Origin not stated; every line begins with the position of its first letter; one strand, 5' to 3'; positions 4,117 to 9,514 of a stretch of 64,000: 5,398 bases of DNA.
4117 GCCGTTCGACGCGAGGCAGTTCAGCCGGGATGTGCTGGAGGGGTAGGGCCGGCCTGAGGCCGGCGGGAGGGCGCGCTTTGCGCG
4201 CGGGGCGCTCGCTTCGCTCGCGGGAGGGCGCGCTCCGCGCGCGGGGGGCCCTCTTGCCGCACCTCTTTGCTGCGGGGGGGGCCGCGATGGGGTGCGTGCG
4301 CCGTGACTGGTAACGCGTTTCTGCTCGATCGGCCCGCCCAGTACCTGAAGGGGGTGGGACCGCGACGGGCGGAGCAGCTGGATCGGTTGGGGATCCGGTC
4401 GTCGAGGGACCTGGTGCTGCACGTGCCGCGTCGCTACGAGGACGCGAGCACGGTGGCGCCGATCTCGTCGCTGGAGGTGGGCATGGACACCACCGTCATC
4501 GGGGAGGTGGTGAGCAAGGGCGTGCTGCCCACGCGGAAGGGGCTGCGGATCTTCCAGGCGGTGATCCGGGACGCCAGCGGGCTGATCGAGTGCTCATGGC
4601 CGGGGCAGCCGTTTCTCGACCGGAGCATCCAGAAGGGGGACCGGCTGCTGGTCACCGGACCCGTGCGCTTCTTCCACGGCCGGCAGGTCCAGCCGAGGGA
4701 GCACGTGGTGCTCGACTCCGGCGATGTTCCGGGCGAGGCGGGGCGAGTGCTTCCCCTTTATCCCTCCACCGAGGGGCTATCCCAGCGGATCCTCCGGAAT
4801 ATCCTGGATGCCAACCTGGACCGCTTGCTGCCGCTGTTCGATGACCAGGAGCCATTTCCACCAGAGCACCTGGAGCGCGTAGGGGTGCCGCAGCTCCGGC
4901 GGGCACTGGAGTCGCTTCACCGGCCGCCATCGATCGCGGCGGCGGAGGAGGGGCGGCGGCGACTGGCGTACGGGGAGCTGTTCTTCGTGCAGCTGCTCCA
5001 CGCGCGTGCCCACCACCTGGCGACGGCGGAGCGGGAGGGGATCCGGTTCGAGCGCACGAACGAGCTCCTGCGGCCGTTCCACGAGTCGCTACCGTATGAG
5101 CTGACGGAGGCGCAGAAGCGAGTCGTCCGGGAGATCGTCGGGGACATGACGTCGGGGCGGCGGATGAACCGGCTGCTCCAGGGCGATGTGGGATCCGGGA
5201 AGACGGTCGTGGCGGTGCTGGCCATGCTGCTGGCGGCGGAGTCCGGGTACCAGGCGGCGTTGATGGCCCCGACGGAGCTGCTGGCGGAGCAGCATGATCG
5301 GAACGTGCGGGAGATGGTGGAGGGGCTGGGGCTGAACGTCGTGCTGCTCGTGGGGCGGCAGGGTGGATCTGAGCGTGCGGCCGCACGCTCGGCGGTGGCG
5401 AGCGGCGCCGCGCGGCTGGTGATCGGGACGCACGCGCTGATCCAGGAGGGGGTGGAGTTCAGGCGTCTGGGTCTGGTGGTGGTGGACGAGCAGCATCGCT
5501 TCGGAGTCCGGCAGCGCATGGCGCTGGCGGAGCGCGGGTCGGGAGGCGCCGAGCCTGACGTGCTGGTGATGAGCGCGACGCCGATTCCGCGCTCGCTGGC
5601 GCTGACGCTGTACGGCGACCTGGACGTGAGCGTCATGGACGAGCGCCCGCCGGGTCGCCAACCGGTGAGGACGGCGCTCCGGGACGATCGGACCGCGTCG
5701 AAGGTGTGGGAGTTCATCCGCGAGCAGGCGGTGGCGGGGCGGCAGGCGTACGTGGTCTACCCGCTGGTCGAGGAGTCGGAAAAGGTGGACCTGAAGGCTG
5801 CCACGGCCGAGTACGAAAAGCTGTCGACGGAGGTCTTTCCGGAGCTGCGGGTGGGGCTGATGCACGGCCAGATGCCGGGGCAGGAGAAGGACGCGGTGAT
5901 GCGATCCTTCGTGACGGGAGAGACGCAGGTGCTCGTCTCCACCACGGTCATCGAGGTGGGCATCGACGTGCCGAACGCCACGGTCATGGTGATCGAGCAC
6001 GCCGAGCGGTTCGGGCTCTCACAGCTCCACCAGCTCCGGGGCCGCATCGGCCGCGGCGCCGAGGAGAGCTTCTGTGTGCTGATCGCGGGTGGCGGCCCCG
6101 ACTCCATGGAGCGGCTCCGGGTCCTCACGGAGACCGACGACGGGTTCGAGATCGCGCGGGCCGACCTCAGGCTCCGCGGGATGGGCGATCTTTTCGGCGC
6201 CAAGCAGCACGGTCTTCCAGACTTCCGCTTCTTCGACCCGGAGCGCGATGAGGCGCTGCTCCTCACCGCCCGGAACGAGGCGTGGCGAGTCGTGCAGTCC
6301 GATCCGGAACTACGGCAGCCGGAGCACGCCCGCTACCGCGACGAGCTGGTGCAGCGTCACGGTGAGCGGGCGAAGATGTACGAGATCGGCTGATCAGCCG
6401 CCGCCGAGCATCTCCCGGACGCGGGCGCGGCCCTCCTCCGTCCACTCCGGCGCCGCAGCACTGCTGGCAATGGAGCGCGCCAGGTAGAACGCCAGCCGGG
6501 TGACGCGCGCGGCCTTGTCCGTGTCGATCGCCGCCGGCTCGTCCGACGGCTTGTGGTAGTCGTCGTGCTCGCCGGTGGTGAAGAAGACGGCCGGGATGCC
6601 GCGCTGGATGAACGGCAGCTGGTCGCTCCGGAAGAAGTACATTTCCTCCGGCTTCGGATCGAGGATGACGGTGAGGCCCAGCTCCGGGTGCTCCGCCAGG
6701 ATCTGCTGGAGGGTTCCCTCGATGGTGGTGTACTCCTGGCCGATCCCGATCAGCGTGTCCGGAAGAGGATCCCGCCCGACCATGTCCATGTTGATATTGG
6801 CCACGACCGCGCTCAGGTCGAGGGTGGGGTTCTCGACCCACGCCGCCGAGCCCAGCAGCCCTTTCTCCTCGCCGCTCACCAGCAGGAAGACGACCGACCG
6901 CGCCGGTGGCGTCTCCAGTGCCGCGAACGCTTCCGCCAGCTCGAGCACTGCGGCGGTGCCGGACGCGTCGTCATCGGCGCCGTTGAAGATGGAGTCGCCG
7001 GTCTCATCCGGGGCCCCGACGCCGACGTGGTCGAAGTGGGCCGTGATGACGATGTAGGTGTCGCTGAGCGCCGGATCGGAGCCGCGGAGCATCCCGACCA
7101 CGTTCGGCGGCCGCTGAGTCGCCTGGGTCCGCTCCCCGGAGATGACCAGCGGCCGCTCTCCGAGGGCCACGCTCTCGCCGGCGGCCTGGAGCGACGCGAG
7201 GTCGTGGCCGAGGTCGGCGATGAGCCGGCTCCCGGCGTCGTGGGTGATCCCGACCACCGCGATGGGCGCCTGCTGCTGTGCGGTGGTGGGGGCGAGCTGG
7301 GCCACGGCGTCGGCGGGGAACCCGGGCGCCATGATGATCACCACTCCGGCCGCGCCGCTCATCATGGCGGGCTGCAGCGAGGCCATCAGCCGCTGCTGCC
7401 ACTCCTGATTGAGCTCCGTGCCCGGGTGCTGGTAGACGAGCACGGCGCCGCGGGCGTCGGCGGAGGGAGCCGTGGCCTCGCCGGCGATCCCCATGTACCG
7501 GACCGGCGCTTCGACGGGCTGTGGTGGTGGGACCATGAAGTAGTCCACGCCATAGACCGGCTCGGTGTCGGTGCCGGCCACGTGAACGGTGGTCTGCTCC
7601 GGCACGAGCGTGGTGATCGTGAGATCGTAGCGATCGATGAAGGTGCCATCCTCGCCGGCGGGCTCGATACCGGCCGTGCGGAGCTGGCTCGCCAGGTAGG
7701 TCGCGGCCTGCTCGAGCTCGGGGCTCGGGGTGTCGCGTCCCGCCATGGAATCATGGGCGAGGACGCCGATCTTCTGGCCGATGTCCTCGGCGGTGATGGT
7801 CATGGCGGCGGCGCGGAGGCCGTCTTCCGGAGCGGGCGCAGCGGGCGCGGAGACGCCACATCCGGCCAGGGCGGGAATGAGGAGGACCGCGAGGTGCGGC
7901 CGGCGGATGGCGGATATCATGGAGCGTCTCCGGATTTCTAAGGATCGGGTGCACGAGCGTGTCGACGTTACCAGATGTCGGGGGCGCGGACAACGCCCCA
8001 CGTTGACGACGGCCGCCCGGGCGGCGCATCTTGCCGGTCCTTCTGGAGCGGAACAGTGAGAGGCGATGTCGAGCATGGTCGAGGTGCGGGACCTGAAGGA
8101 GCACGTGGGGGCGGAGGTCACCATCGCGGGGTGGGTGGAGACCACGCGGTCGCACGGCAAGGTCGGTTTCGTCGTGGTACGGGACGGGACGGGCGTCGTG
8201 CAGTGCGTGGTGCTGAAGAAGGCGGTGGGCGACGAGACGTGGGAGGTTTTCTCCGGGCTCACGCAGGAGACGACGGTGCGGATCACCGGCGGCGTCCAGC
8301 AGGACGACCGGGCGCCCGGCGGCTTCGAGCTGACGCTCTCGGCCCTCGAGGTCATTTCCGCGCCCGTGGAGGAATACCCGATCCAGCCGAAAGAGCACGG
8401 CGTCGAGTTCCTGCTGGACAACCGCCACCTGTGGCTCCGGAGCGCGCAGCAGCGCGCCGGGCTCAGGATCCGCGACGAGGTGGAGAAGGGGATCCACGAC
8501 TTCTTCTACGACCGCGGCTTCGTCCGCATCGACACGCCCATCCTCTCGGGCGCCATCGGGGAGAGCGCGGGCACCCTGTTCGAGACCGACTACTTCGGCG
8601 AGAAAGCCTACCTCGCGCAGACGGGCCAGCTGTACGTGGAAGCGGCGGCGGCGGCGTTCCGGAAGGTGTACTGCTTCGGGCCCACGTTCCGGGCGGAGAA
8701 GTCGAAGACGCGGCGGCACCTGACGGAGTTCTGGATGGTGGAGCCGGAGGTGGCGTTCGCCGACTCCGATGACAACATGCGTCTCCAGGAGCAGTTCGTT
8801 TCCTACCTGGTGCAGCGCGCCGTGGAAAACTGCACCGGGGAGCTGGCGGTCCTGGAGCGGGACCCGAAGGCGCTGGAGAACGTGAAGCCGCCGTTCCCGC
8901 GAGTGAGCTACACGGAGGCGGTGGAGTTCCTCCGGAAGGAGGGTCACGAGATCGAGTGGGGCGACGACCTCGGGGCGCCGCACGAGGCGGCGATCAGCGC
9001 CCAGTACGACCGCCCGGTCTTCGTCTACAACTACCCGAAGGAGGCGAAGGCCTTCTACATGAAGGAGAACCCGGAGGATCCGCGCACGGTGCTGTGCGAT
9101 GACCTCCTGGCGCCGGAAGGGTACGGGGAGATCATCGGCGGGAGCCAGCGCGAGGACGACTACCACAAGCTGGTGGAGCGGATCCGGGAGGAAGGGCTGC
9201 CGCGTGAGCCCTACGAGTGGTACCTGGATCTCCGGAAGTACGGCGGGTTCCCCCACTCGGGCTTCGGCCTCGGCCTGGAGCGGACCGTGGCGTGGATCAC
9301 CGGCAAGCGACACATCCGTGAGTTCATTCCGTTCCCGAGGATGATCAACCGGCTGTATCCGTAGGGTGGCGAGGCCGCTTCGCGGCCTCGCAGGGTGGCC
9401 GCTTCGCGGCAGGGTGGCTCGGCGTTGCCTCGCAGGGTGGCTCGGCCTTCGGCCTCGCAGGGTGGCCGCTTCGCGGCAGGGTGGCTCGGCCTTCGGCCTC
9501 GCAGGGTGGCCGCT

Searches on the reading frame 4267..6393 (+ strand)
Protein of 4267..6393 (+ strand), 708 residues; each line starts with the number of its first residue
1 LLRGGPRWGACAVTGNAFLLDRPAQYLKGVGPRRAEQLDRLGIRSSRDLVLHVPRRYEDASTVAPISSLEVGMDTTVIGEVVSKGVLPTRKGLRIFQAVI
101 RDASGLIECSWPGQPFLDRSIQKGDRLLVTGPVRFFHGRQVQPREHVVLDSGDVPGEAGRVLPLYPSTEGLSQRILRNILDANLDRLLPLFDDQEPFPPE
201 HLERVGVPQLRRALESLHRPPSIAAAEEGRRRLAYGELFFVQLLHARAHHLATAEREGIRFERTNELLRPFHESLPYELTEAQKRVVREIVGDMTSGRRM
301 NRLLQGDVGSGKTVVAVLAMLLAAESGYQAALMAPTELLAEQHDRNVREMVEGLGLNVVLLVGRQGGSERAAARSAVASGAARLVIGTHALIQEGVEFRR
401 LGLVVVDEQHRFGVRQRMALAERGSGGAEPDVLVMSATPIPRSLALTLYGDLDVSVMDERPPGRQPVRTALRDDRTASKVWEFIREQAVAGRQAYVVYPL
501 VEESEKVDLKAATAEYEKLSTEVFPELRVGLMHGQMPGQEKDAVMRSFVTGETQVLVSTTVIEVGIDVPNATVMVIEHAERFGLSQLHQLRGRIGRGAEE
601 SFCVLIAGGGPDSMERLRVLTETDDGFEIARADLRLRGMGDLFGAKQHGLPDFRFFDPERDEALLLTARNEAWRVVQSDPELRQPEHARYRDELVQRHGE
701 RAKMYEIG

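Call 73: search_protein_families(library=pfam, proteins=[window:4267-6393:+], max_evalue=0.0001)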
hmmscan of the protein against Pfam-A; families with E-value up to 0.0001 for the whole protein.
window:4267-6393:+ (708 aa): 6 families
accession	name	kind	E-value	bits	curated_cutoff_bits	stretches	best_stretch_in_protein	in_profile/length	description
PF00270.35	DEAD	-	5.2e-24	85.3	26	1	280-443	1-163/167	DEAD/DEAH box helicase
PF17191.10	RecG_wedge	-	3.1e-23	82.6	23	1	25-184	3-159/162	RecG wedge domain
PF00271.37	Helicase_C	-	2e-19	70.3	23.5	1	491-596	15-108/110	Helicase conserved C-terminal domain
PF19833.4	RecG_dom3_C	-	1.7e-13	50.8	26.8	1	623-689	1-68/87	ATP-dependent DNA helicase RecG, domain 3, C-terminal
PF04851.21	ResIII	-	5.9e-08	33.2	22.5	1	277-439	2-162/164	Type III restriction enzyme, res subunit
PF01336.31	tRNA_anti-codon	-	1e-05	25.8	27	1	76-141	2-65/75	OB-fold nucleic acid binding domain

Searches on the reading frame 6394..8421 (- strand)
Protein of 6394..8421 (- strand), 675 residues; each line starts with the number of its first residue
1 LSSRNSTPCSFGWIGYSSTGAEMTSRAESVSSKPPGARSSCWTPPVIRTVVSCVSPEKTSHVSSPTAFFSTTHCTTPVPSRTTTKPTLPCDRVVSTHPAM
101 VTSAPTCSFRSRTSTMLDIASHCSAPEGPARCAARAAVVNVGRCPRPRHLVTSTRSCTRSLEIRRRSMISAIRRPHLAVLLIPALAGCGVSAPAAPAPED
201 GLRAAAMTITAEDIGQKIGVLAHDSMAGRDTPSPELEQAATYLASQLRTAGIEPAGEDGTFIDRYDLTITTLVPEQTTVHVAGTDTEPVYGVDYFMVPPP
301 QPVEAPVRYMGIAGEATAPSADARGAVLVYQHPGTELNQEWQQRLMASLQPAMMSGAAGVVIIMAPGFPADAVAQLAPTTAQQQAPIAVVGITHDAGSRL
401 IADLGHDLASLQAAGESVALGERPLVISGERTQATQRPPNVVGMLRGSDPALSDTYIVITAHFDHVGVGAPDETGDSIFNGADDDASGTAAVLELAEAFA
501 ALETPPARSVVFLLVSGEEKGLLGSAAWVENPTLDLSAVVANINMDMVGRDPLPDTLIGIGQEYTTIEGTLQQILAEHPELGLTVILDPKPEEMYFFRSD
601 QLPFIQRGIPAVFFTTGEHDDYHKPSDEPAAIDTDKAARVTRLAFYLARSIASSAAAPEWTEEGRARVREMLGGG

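Call 73: search_protein_families(library=pfam, proteins=[window:6394-8421:-], max_evalue=0.0001)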
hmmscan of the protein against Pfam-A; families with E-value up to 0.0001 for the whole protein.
window:6394-8421:- (675 aa): 2 families
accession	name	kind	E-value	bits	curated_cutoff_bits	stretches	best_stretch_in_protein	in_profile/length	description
PF04389.22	Peptidase_M28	-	1.9e-46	158.7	21.3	1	440-647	1-192/193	Peptidase family M28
PF01546.33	Peptidase_M20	-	1.8e-06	28.4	24.6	1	480-555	31-104/206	Peptidase family M20/M25/M40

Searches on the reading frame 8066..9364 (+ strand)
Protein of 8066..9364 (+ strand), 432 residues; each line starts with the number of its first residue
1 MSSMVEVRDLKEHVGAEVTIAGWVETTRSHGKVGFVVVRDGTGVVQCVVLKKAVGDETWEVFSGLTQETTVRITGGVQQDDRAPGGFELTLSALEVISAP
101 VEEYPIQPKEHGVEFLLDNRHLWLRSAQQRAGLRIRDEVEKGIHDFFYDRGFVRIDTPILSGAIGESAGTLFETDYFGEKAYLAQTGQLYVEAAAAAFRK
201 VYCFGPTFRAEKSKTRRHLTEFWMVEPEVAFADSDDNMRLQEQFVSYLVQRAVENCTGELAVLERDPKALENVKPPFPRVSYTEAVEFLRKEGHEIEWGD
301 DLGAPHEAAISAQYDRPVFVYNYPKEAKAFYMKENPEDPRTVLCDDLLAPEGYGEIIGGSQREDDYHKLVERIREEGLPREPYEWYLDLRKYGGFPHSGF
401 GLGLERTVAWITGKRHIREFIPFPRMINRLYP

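Call 37: search_protein_families(library=pfam, proteins=[window:8066-9364:+], max_evalue=0.001)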
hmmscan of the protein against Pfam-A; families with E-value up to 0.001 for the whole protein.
window:8066-9364:+ (432 aa): 2 families
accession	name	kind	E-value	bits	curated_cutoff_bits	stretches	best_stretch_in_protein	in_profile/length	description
PF00152.25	tRNA-synt_2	-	2.7e-72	243.9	25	1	114-426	3-307/308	tRNA synthetases class II (D, K and N)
PF01336.31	tRNA_anti-codon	-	3.7e-16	59.3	27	1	18-96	1-74/75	OB-fold nucleic acid binding domain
